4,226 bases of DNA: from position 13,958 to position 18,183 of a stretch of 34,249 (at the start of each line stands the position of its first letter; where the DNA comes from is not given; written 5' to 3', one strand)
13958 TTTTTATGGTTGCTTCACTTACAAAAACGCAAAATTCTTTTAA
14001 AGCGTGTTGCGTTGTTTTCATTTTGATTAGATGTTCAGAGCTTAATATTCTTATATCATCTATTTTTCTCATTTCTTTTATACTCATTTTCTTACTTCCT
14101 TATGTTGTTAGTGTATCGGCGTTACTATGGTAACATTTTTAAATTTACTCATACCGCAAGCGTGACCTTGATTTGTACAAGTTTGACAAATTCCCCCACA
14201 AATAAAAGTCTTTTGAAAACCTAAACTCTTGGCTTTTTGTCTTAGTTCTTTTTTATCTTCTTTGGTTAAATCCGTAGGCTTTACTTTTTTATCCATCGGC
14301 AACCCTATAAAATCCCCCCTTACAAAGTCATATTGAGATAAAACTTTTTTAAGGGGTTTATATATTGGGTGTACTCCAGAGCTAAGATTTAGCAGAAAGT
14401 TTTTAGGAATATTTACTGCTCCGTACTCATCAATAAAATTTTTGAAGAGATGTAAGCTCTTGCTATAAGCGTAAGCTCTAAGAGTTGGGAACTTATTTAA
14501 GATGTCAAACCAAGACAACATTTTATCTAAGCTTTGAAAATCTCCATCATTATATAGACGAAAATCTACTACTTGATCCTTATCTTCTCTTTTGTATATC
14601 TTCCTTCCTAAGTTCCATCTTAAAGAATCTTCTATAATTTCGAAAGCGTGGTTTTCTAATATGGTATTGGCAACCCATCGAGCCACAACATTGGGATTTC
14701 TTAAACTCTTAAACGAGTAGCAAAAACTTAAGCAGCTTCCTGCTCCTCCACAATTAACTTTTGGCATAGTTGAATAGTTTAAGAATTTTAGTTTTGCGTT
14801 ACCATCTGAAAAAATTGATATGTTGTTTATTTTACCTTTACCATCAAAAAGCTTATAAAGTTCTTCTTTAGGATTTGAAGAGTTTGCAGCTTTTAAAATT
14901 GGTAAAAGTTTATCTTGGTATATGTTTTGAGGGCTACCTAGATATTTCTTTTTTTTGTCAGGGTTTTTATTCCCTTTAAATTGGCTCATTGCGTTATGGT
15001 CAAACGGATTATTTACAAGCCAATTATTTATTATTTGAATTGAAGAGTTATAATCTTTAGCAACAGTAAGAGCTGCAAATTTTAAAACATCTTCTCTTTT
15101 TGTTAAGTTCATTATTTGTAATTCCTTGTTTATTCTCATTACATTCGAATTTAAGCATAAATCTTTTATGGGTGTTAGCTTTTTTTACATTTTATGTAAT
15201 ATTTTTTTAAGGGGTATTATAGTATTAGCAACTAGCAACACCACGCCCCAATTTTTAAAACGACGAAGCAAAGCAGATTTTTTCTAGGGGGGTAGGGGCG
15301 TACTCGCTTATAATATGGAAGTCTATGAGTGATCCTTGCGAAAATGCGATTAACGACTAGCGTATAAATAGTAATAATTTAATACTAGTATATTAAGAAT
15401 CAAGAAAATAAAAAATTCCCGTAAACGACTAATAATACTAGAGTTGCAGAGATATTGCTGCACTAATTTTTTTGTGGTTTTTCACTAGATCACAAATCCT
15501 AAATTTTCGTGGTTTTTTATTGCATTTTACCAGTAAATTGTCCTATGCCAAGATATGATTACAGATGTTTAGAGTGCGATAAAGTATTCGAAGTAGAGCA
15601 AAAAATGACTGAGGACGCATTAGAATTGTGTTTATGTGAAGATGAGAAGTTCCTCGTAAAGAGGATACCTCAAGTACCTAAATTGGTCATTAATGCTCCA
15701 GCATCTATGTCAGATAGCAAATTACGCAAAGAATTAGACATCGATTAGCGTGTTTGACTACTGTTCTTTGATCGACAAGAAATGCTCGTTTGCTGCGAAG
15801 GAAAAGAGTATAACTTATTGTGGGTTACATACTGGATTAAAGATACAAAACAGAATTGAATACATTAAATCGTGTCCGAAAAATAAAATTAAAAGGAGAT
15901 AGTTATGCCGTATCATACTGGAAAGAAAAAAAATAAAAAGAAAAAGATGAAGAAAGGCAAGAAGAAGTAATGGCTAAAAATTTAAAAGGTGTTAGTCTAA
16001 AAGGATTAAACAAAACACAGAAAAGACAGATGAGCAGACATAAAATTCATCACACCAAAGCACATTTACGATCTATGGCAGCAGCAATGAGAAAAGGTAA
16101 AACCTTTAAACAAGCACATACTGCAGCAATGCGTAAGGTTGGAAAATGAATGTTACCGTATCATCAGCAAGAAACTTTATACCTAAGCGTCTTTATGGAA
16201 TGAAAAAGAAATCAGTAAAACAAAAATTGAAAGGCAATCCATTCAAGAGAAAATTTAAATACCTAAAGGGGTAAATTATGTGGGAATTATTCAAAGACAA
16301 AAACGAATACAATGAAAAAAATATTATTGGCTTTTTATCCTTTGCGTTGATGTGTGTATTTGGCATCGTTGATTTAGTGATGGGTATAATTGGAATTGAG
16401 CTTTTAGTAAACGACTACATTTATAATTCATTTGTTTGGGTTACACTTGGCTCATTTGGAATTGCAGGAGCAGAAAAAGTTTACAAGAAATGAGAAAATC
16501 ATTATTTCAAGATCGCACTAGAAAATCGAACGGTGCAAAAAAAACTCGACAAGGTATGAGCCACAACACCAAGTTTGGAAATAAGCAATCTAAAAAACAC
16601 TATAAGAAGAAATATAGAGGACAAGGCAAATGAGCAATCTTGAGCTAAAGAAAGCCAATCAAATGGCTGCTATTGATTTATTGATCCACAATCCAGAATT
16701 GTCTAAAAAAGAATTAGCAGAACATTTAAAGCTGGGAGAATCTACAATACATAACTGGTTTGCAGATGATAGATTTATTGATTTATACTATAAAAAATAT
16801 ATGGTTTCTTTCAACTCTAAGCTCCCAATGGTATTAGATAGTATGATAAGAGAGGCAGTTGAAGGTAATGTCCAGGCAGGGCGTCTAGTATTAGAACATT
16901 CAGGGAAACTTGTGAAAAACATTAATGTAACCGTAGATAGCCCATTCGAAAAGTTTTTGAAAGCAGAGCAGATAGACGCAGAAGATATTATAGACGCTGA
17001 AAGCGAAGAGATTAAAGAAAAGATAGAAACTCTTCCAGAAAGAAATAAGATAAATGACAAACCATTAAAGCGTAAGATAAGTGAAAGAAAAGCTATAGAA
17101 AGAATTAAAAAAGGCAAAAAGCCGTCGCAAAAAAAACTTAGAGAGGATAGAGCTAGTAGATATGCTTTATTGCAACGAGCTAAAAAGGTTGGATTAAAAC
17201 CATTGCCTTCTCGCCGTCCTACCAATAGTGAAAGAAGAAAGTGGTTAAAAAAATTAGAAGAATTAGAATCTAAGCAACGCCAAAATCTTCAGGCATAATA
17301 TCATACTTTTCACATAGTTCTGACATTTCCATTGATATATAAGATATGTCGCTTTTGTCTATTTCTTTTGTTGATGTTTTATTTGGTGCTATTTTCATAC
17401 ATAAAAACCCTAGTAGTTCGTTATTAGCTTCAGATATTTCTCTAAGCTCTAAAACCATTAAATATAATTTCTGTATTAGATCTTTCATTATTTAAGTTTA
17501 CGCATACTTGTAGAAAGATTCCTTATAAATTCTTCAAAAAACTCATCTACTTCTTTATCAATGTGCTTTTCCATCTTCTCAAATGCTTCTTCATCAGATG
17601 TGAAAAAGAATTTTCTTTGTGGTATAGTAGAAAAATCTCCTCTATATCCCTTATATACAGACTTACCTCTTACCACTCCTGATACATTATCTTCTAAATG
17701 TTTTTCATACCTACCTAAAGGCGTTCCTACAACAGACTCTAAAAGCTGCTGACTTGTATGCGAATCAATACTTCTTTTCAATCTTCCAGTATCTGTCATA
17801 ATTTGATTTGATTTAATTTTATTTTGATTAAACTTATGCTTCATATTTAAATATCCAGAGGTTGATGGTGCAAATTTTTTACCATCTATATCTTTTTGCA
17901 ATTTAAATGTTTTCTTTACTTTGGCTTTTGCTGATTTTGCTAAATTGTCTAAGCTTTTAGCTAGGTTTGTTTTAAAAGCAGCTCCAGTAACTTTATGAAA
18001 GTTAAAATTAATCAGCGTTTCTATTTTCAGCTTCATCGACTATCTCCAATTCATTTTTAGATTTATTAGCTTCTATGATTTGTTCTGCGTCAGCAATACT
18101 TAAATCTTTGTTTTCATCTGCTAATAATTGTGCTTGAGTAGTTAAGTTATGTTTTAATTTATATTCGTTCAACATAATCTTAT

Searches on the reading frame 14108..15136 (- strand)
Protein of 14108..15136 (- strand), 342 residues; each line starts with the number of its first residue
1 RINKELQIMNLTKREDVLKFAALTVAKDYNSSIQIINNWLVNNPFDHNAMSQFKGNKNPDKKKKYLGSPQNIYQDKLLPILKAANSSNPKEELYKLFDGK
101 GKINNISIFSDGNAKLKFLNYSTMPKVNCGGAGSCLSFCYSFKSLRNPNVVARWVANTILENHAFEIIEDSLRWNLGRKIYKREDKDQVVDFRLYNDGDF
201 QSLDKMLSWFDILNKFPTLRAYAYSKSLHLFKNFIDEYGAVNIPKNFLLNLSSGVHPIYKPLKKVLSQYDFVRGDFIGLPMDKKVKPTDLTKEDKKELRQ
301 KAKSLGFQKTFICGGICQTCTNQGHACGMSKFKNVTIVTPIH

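Call 14: search_protein_families(library=phrogs, proteins=[window:14108-15136:-], max_evalue=0.001)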
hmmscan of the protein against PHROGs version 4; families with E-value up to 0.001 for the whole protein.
window:14108-15136:- (342 aa): 2 families
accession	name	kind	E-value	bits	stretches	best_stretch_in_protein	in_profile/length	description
phrog_1392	-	unknown function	1.4e-07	32.1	1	127-234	80-190/296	-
phrog_8306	-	unknown function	0.00078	20.8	0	24-107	48-124/135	-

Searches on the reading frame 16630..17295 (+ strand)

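Call 13: search_protein_families(library=phrogs, proteins=[window:16630-17295:+], max_evalue=0.001)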
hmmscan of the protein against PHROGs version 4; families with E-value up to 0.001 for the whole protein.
window:16630-17295:+ (222 aa): 2 families
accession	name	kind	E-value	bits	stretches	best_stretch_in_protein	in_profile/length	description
phrog_24579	-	head and packaging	1e-08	36.2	1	10-103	17-111/126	terminase small subunit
phrog_2538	-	head and packaging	5.8e-07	30.7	1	9-130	5-127/129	terminase small subunit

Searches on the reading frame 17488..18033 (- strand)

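Call 14: search_protein_families(library=phrogs, proteins=[window:17488-18033:-], max_evalue=0.001)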
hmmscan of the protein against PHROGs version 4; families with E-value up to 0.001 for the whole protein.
window:17488-18033:- (181 aa): 1 family
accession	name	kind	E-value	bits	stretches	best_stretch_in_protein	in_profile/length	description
phrog_26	-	connector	1e-10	42.6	1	25-168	107-232/321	tail completion or Neck1 protein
